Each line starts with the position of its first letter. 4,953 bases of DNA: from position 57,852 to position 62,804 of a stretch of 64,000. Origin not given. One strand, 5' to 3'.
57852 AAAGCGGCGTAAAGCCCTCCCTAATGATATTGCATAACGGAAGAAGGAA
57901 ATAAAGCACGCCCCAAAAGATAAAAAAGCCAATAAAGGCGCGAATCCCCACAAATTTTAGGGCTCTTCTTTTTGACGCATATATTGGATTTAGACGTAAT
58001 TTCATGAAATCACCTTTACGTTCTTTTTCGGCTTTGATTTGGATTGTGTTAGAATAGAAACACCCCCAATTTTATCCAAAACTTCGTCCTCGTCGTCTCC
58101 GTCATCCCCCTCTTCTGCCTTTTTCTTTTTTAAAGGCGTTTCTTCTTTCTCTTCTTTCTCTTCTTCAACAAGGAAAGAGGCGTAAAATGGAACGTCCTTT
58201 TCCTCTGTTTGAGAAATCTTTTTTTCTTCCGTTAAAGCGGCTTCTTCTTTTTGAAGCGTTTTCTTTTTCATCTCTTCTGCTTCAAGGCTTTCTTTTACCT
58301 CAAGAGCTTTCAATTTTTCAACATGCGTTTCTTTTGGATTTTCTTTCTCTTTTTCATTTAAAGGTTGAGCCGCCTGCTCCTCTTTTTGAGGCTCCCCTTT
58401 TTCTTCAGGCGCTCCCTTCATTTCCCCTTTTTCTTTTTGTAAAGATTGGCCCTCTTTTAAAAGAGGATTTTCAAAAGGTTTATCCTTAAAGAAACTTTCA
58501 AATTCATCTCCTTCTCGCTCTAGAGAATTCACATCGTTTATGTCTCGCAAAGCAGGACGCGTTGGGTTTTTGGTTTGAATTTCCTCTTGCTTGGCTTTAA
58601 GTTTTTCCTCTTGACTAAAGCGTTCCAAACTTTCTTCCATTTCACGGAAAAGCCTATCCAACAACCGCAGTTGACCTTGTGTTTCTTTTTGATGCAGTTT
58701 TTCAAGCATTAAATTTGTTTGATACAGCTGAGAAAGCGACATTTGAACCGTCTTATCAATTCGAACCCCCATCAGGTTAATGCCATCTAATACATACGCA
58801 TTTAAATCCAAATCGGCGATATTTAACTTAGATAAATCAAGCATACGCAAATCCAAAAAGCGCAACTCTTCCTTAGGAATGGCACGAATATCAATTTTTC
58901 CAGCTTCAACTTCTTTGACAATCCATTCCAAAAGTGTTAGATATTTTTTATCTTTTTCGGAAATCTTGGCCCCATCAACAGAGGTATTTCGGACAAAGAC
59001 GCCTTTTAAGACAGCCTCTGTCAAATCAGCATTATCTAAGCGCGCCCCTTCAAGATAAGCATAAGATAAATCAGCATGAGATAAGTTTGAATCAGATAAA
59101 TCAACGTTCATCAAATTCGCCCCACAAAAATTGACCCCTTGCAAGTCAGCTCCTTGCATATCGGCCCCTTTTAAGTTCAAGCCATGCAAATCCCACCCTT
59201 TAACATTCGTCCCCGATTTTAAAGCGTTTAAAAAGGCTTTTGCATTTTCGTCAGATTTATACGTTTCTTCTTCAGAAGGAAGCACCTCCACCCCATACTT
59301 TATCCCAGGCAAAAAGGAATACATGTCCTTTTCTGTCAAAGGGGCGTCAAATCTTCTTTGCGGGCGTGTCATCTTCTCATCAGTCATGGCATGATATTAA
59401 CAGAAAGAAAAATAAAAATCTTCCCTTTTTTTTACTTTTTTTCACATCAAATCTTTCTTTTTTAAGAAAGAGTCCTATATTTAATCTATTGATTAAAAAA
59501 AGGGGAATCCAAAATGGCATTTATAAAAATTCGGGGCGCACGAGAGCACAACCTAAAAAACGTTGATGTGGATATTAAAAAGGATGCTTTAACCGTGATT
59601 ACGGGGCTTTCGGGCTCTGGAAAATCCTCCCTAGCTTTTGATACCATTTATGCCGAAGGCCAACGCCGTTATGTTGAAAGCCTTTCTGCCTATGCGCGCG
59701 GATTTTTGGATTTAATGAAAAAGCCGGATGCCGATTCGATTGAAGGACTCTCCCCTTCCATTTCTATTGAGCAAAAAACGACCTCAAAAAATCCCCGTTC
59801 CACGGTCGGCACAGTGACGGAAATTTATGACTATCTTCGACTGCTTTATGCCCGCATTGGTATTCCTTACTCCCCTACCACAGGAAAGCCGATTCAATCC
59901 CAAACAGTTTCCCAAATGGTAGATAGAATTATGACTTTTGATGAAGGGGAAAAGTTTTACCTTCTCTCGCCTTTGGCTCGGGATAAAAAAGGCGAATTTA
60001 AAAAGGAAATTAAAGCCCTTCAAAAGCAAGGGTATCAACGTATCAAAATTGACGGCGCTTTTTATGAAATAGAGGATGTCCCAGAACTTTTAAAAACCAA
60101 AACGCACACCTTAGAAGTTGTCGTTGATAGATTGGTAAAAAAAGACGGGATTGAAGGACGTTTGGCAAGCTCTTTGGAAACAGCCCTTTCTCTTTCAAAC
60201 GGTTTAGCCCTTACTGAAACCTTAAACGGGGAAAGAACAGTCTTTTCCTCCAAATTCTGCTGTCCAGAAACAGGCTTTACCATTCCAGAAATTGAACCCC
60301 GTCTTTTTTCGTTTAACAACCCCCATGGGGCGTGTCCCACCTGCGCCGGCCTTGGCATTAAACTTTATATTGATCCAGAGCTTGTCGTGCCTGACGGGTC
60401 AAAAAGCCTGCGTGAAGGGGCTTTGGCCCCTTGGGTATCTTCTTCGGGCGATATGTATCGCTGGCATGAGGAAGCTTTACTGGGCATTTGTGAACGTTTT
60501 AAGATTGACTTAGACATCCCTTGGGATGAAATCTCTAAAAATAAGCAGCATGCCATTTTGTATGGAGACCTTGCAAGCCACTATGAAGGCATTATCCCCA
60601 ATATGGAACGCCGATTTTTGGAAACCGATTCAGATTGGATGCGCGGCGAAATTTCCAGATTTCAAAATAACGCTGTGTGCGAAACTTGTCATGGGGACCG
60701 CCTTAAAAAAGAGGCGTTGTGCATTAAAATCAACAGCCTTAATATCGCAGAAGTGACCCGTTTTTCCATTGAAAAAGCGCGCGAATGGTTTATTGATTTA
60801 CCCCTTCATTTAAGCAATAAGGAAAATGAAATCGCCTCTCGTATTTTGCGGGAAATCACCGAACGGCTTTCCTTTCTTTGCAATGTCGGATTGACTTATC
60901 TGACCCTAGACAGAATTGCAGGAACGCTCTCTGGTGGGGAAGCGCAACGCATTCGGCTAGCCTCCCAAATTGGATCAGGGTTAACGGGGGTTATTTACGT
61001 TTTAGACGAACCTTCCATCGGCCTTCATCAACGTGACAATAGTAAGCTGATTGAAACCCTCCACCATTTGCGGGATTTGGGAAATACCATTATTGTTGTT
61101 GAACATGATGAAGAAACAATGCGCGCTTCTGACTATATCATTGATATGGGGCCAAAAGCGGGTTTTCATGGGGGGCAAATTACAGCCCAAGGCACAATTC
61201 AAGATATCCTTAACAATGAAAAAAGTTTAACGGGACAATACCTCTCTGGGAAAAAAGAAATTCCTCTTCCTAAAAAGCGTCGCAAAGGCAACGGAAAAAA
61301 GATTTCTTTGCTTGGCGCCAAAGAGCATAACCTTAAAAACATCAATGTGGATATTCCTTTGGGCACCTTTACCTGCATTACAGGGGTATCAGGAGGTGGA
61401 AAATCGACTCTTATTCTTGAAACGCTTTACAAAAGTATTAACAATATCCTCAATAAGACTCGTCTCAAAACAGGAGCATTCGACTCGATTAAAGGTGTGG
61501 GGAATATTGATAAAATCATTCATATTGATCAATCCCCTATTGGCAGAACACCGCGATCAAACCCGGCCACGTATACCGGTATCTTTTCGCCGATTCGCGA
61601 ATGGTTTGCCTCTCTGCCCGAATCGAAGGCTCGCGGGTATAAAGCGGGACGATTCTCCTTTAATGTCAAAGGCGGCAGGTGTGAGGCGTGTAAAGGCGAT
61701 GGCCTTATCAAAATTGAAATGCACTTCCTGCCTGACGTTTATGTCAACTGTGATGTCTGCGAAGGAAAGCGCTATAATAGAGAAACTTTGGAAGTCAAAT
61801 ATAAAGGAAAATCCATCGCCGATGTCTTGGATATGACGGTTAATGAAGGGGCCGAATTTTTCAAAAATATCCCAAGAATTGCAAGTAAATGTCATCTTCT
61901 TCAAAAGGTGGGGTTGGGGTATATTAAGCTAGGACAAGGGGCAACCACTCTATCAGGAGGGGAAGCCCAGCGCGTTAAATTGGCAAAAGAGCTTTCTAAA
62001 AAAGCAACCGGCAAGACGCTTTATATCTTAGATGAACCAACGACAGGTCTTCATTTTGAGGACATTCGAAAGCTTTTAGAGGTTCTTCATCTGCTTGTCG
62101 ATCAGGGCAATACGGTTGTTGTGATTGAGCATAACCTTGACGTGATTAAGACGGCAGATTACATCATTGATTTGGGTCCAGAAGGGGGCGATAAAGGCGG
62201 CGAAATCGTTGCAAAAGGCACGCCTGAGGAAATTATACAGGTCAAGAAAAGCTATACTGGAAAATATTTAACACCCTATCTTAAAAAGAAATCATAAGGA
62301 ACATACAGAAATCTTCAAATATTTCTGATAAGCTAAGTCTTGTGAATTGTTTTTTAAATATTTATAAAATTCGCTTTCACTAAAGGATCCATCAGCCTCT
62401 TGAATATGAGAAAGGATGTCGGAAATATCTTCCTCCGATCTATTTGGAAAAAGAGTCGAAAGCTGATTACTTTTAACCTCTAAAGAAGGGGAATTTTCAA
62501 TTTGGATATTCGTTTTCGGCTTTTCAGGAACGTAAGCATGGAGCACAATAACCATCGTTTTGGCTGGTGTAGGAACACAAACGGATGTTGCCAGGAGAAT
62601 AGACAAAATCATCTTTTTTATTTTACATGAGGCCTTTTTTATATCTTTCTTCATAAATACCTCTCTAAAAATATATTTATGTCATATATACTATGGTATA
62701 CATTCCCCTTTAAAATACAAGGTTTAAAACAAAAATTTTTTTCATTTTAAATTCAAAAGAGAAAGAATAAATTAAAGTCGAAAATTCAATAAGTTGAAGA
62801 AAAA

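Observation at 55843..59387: Translationally coupled pair: pentapeptide-repeat/basic-tail protein plus orphan VirD4/TraG-type coupling ATPase in a housekeeping neighbourhood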

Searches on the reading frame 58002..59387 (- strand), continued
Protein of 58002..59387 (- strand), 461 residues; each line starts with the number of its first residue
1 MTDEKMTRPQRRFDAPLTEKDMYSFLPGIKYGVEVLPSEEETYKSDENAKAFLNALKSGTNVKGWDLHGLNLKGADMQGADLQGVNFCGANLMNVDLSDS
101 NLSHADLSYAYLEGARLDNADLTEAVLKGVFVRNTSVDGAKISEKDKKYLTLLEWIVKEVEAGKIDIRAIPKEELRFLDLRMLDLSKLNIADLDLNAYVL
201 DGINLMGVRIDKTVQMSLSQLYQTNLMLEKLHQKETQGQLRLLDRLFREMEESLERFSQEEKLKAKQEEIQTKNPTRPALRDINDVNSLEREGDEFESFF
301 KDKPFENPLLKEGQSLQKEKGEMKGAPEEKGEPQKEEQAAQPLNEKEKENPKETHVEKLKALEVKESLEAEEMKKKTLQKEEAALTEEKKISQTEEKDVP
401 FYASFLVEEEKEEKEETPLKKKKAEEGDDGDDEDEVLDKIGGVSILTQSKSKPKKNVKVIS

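Call 70: fold_search(model_id=the predicted structure, library=pdb)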
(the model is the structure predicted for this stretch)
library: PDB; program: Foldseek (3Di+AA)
matches with E <= 10: 136; with E <= 0.001: 45
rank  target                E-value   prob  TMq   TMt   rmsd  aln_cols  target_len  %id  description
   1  5dqa_A                6.7e-06  1.00  0.13  0.25   6.6       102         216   30  t3284 loop variant of beta1 (released 2016-08-31)
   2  5dqa_C                8.8e-06  1.00  0.10  0.18   9.2       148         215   22  t3284 loop variant of beta1 (released 2016-08-31)
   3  5dns_A                1.0e-05  1.00  0.13  0.24   6.4        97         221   33  t1428 loop variant in P3221 (released 2016-09-28)
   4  5dra                  1.1e-05  1.00  0.10  0.18  10.5       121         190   30  t3284 loop variant of beta1 (released 2016-08-31)
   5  2f3l                  1.2e-05  1.00  0.14  0.44   3.9        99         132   28  Crystal Structure of a Lumenal Rfr-domain protein (Contig83.1_1_243_746) from Cyanothece sp. 51142 at 2.1 Angstrom resol (released 2006-11-07)
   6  4yei_A                1.2e-05  1.00  0.08  0.16  11.9       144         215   25  Beta1mut synthetic solenoid protein (released 2016-03-09)
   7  2j8k                  1.3e-05  1.00  0.09  0.16  10.0       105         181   31  Structure of the fusion of NP275 and NP276, pentapeptide repeat proteins from Nostoc punctiforme (released 2006-12-07)
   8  2j8i_B                1.5e-05  1.00  0.20  0.74   1.7        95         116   33  Structure of NP275, a pentapeptide repeat protein from Nostoc punctiforme (released 2006-12-07)
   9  4yc5                  1.5e-05  1.00  0.11  0.21   9.2       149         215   23  Beta1 synthetic solenoid protein (released 2016-03-09)
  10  5di5                  1.5e-05  1.00  0.10  0.19  10.8       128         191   25  beta1 t801 loop variant in P3221 (released 2016-08-31)
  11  4ycq                  1.6e-05  1.00  0.09  0.17  11.9       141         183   27  Beta1 synthetic solenoid protein (released 2016-03-09)
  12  2o6w                  2.1e-05  1.00  0.12  0.31  10.2       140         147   22  Crystal Structure of a Pentapeptide Repeat Protein (Rfr23) from the cyanobacterium Cyanothece 51142 (released 2007-12-18)
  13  6uvi_B                3.0e-05  1.00  0.16  0.41   6.4       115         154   26  Crystal structure of alr1298, a pentapeptide repeat protein from Nostoc Pcc 7120, determined at 2.3 Angstrom resolutio (released 2020-03-04)
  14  5dns_B                3.0e-05  1.00  0.09  0.19  11.2       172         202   16  t1428 loop variant in P3221 (released 2016-09-28)
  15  2g0y                  4.0e-05  1.00  0.13  0.44   6.2        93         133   29  Crystal Structure of a Lumenal Pentapeptide Repeat Protein from Cyanothece sp 51142 at 2.3 Angstrom Resolution. Tetragon (released 2006-11-07)
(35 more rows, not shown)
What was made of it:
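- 58938..59255 (-): Helix plus pentapeptide right-handed beta-helix (aa 45-150, about 17 A(D/N)LXX-type repeats). Foldseek matches NP275, MfpA, Qnr and the NleL/SopA N-terminal domains (call 70).
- On Pentapeptide-repeat protein (PF00805): It matches NP275 at TMt 0.74, rmsd 1.7 (call 70).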

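Call 78: search_protein_families(library=padloc, max_evalue=0.01, proteins=[window:58002-59387:-])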
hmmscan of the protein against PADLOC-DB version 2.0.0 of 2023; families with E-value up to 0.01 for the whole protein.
window:58002-59387:- (461 aa): 0 families

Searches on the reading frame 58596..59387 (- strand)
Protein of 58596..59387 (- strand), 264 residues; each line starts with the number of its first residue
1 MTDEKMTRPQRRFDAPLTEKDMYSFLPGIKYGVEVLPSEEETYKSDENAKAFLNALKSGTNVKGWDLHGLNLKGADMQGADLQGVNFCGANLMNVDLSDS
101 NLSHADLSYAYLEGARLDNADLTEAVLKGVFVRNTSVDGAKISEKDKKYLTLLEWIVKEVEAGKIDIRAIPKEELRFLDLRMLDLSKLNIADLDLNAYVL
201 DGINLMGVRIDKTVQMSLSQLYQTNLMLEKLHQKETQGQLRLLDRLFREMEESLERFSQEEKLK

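Call 37: search_dna_similar(query=window:58596-59387:-, collection=plasmids, mode=protein, max_rows=10)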
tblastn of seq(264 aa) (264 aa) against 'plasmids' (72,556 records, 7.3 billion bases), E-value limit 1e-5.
Records with a match: 205; places in all: 345; records where one place covers at least 80% of the query: 3.
Best place of each record, by identity: <60% 205.
By first word of the organism name: Piscirickettsia 30; Salmonella 27; Nostoc 23; Streptomyces 14; Azospirillum 12; Acaryochloris 10; Prescottella 9; Rhodococcus 8; Corynebacterium 3; Picosynechococcus 3; and 45 more.
By predicted mobility (MOB-suite, as given by PLSDB): non-mobilizable 147; mobilizable 45; conjugative 13.
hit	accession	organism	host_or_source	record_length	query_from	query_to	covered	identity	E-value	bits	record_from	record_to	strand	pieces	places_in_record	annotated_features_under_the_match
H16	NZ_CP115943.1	Ralstonia syzygii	Musa sp.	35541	10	237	86%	30.8%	5e-14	79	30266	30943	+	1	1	pentapeptide repeat-containing protein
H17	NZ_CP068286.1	Ralstonia syzygii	Musa balbisiana cultivar Kepok,banana ...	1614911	10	237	86%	30.8%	5e-14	79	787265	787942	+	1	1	record has no annotation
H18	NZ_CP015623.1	Corynebacterium crudilactis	pure culture,raw cow milk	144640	4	224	84%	28.2%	7e-11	69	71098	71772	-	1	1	pentapeptide repeat-containing protein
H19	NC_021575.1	Trichormus variabilis ATCC 29413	-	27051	49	238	72%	32.5%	1e-15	83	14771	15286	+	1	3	pentapeptide repeat-containing protein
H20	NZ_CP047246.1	Trichormus variabilis 0441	cell culture,thermal spring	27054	49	238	72%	32.5%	1e-15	83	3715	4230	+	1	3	pentapeptide repeat-containing protein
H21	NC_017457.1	Haloquadratum walsbyi C23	-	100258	7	191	70%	32.6%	2e-8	62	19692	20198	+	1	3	pentapeptide repeat-containing protein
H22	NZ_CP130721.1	Streptomyces sp. NBC_01296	-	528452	58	256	75%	29.3%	2e-6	56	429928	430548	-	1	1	pentapeptide repeat-containing protein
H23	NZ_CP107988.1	Streptomyces canus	-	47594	58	226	64%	34.4%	1e-7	115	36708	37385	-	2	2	pentapeptide repeat-containing protein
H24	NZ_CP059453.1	Azospirillum brasilense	Prokaryotes,soil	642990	66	256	72%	30.1%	7e-6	54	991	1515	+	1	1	pentapeptide repeat-containing protein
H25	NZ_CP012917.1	Azospirillum brasilense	Digitaria eriantha,microbe,root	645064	66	256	72%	30.1%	8e-6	54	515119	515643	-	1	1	pentapeptide repeat-containing protein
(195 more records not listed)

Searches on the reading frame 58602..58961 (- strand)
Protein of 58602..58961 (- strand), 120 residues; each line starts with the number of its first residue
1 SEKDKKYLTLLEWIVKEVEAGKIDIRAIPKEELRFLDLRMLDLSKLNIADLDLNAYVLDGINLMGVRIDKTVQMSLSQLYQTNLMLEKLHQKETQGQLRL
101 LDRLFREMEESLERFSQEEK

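Call 51: find_homologous_proteins(query=A3, max_evalue=0.001)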
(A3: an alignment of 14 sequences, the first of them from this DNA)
Query A3 (14 sequences) (120 aa, profile of the alignment): 7 proteins with E <= 0.001 among 4526 candidates.
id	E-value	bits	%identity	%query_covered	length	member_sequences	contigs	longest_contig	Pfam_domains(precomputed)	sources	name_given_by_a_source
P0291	8.9e-11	60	40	36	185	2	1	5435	PF13576.13,PF13599.14,PF00805.29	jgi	jgi:hypothetical protein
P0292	6.1e-6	44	35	51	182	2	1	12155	PF13576.13,PF13599.14,PF00805.29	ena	-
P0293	5.2e-5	41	41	31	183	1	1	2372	PF13599.14,PF00805.29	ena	-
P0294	8.4e-5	40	35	38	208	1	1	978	PF13599.14,PF00805.29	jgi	-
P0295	1.5e-4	40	28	70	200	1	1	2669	PF13576.13,PF13599.14,PF00805.29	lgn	-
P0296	1.8e-4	39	27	62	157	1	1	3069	PF00805.29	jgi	-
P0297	5.3e-4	38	27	55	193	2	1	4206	PF13576.13,PF13599.14,PF00805.29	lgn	-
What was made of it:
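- Tried and rejected: It returned 7 weak generic pentapeptide hits and missed the known orthologues (call 51), so it was unproductive.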

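Call 66: search_protein_representatives(protein=window:58602-58961:-)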
Query: 120 residues. Proteins with E-value up to 0.001 (for the whole library): 73; up to 1e-10: 18; up to 1e-30: 1. The best 73 are listed.
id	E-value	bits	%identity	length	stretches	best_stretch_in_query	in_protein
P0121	5.3e-66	235.5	81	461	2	1-120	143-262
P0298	2.2e-27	111.4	49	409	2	2-103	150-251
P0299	8.9e-18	80.5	41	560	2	2-118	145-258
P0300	1.2e-16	76.8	39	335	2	2-120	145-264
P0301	6.6e-15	71.3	32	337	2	3-118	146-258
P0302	8.6e-15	70.9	42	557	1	5-119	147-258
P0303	2.1e-14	69.6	43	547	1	2-118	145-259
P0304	2.8e-14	69.2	43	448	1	3-117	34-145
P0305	2.8e-14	69.2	41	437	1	8-118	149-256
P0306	3.3e-14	69.0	44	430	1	6-118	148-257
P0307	4.6e-14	68.5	37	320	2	2-119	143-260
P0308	5.1e-14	68.4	41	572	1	4-115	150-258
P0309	7.0e-14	68.0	41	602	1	2-102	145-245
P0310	5.1e-12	62.0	35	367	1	3-117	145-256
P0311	1.6e-11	60.3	32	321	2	2-102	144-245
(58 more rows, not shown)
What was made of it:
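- Tried and rejected: The exhaustive phmmer search (call 66) served instead.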

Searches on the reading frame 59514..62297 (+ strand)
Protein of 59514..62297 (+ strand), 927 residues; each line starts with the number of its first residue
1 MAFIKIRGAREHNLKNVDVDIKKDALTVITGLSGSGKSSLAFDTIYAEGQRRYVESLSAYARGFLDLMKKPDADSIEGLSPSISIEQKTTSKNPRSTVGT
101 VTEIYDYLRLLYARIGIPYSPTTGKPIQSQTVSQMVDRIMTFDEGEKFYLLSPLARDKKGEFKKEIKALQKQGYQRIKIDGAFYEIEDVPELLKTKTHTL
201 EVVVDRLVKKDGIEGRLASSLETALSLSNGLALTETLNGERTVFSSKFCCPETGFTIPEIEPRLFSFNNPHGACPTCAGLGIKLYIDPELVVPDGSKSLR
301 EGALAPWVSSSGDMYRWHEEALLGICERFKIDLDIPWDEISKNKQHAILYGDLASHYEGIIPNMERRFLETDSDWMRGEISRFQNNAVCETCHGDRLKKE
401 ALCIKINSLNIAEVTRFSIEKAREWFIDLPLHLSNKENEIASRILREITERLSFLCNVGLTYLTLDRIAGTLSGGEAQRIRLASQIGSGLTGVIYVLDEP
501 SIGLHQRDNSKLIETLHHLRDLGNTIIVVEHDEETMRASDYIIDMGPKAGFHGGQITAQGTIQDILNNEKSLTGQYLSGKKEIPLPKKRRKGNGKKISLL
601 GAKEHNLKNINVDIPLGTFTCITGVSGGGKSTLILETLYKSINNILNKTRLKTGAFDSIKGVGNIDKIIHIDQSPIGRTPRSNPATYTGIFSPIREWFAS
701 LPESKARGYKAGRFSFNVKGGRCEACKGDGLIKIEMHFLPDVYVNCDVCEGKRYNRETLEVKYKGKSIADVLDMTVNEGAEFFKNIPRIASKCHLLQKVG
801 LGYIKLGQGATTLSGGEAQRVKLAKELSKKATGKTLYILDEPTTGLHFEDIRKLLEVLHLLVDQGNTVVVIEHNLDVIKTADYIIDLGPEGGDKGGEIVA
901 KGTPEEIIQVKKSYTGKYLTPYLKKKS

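Call 89: search_protein_families(library=pfam, max_evalue=0.00001, proteins=[window:59514-62297:+])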
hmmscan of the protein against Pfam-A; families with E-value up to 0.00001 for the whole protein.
window:59514-62297:+ (927 aa): 5 families
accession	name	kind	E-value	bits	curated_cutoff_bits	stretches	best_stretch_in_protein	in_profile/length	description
PF17760.6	UvrA_inter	-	6.7e-36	122.9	23.3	1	130-236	1-107/109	UvrA interaction domain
PF17755.6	UvrA_DNA-bind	-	3.1e-25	89.1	23.2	1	287-381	1-109/110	UvrA DNA-binding domain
PF00005.33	ABC_tran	-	3e-20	73.7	25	0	796-844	89-137/137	ABC transporter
PF02463.25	SMC_N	-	2.2e-12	47.4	40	0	169-545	103-211/220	RecF/RecN/SMC N terminal domain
PF13555.12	AAA_29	-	1.1e-07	31.9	27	0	14-40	12-38/61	P-loop containing region of AAA domain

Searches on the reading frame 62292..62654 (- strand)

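Call 63: search_protein_families(library=pfam, max_evalue=0.01, proteins=[window:62292-62654:-])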
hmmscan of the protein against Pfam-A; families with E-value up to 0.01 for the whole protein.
window:62292-62654:- (120 aa): 1 family
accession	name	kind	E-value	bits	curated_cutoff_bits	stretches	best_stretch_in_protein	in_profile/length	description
PF02845.22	CUE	-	0.0096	16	21.1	0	63-82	6-25/42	CUE domain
